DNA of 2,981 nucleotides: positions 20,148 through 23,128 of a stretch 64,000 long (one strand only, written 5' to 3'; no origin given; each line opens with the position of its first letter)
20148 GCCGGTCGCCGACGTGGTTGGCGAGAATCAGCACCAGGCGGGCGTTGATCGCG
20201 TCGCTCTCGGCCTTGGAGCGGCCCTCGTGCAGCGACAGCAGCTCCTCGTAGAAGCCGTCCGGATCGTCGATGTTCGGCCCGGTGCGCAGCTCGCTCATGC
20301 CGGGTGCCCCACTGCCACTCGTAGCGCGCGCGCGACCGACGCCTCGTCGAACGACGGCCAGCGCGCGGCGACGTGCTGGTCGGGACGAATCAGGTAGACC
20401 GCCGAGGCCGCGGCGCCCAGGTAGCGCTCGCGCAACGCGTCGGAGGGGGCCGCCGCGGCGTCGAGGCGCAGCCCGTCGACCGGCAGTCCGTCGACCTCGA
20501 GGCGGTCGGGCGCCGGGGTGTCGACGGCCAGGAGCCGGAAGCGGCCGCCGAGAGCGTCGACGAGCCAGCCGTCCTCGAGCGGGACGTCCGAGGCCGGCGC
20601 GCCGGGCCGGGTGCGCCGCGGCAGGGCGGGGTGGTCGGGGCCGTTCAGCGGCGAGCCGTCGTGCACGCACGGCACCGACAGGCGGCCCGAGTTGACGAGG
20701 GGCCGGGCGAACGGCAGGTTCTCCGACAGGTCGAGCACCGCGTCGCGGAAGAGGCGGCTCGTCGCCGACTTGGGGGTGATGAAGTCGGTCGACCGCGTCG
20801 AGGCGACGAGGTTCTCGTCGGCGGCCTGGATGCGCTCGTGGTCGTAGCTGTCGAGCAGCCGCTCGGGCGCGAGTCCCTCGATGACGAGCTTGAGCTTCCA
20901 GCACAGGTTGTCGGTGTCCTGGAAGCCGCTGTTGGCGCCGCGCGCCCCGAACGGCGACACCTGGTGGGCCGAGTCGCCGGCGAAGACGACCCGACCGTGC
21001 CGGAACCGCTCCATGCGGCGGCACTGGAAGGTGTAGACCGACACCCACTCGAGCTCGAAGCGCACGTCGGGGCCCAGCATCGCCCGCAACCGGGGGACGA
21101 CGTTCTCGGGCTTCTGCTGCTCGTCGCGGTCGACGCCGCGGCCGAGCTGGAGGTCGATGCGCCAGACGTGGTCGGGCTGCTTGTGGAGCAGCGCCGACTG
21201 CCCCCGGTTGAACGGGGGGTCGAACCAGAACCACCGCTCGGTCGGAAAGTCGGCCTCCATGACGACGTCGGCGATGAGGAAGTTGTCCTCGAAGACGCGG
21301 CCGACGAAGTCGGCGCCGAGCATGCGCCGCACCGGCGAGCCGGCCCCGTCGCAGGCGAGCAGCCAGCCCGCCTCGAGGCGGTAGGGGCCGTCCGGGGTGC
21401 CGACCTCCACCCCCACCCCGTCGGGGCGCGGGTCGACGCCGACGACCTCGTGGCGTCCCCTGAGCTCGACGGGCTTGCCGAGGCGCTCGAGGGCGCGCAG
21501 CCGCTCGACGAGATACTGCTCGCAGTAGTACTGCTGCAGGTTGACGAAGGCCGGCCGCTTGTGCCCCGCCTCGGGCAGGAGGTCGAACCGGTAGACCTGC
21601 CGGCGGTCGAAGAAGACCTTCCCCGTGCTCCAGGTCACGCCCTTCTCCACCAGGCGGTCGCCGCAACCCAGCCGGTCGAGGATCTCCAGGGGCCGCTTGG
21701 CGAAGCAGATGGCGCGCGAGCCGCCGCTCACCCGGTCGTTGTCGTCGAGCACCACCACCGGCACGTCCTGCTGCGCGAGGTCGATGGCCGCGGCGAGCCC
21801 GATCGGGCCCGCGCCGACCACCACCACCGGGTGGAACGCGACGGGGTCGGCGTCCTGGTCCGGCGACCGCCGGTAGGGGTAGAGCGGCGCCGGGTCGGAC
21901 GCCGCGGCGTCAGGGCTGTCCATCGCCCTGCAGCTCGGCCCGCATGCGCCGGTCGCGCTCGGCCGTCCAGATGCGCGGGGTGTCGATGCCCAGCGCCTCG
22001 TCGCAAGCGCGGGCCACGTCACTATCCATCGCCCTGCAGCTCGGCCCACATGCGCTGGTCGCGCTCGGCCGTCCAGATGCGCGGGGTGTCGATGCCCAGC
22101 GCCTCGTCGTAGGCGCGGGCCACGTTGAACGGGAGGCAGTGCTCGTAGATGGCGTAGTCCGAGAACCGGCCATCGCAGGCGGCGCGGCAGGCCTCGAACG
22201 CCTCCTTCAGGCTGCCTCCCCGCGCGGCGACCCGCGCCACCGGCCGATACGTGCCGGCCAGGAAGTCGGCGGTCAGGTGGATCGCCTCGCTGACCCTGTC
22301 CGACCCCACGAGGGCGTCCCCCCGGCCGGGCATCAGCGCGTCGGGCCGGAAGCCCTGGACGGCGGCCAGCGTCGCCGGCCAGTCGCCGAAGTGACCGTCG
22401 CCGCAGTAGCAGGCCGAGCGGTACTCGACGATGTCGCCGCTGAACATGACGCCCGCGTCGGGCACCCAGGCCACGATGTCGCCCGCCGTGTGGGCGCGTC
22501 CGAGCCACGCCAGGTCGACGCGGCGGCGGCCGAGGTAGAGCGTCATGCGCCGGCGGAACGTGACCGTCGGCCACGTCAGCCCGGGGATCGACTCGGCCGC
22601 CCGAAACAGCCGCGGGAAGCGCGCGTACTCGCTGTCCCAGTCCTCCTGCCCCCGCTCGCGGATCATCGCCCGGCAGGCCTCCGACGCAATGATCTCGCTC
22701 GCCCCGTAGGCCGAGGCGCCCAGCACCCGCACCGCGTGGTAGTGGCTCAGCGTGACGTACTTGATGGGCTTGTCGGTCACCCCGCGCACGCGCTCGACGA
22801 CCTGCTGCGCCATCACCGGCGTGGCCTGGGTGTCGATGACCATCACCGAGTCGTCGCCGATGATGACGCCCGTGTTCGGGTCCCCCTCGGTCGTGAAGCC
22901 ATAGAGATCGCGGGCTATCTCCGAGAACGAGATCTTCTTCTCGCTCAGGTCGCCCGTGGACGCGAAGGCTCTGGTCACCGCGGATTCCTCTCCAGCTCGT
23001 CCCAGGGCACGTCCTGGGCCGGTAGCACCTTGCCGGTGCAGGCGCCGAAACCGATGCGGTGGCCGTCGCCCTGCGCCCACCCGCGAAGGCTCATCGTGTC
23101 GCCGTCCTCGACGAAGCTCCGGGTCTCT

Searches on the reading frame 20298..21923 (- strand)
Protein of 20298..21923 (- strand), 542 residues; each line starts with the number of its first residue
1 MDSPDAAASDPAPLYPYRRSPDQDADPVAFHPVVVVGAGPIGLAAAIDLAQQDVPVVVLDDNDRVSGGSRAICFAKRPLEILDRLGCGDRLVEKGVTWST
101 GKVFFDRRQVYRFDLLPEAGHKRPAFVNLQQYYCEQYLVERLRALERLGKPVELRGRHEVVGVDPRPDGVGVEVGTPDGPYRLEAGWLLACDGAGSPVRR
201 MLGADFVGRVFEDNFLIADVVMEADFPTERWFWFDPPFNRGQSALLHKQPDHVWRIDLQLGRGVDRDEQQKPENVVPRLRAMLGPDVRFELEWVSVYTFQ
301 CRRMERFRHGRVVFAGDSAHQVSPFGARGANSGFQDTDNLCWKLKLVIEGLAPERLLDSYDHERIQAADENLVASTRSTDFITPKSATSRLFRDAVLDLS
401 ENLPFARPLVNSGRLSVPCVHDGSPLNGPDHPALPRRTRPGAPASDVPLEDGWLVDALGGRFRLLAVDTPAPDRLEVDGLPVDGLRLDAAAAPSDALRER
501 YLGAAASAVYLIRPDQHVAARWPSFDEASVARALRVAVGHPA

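Call 16: search_protein_families(library=pfam, proteins=[window:20298-21923:-])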
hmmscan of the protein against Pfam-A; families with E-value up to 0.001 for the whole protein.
seq(542 aa): 8 families
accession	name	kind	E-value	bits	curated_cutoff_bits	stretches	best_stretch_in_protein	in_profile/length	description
PF01494.25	FAD_binding_3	-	4e-56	191.2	22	1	32-371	3-345/349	FAD binding domain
PF01266.30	DAO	-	6.8e-09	36.1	27.9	1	33-69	2-39/353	FAD dependent oxidoreductase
PF13450.12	NAD_binding_8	-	4.7e-06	27.2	21.9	1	35-70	1-36/68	NAD(P)-binding Rossmann-like domain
PF07992.20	Pyr_redox_2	-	0.00016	21.7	26.1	1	32-108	2-58/291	Pyridine nucleotide-disulphide oxidoreductase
PF01946.23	Thi4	-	0.0002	21.1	26.2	1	27-69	14-57/235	Thi4 family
PF00890.30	FAD_binding_2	-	0.00065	19.4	20.4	0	33-69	2-38/414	FAD binding domain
PF13738.12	Pyr_redox_3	-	0.00085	19.1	30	0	34-62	1-30/305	Pyridine nucleotide-disulphide oxidoreductase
PF03486.20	HI0933_like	-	0.00086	19.3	50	0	32-65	2-35/244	HI0933-like protein Rossmann domain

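Call 90: find_related_loci(query=window:20298-21923:-, collection=metagenome_contigs, flank=6000)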
Query window:20298-21923:- (542 aa) in metagenome_contigs; peptide patterns used: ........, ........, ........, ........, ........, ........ (x = any residue, [..] = any of these).
600 stretches matched a pattern (row limit reached: there are more); 540 encode a relative of the query (tblastn E <= 1e-3); the best 80 are kept; 80 distinct loci.
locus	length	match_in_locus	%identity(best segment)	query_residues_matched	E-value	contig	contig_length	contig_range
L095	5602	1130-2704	70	12-538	0e+0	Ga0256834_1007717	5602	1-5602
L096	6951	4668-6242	70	12-538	0e+0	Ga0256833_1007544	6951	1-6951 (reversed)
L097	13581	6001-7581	69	13-540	0e+0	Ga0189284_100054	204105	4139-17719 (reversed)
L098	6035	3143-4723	69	13-539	0e+0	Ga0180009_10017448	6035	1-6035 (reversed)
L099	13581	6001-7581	70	13-539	0e+0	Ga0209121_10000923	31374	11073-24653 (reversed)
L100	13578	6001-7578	69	13-539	0e+0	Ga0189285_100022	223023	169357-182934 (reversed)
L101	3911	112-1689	68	14-541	0e+0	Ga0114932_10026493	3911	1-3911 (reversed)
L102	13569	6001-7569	71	13-539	0e+0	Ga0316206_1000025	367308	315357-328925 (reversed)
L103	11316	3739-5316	67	13-540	0e+0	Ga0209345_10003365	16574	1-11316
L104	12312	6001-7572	67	12-539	0e+0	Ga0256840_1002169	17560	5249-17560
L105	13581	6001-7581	69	13-539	0e+0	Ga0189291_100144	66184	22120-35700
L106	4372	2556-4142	67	12-540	0e+0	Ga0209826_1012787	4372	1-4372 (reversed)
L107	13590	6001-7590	71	12-540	0e+0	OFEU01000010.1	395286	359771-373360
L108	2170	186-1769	68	13-539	0e+0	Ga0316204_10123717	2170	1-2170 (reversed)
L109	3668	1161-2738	67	14-539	0e+0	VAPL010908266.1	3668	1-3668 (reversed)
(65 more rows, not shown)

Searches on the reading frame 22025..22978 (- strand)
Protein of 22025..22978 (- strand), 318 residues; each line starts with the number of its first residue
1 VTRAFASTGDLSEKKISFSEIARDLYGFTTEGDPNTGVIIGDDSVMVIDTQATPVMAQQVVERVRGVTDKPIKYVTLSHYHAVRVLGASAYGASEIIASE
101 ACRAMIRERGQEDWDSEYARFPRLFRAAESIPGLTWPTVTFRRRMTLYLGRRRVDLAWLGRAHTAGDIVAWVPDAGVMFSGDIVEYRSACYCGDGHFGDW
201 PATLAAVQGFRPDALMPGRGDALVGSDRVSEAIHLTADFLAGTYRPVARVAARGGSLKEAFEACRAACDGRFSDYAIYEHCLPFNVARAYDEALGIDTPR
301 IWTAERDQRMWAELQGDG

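Call 16: search_protein_families(library=pfam, proteins=[window:22025-22978:-])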
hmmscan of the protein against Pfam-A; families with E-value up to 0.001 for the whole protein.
seq(318 aa): 1 family
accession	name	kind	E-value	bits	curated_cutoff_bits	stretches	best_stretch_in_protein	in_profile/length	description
PF00753.33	Lactamase_B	-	1.1e-11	45.5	22.7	1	30-207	2-181/196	Metallo-beta-lactamase superfamily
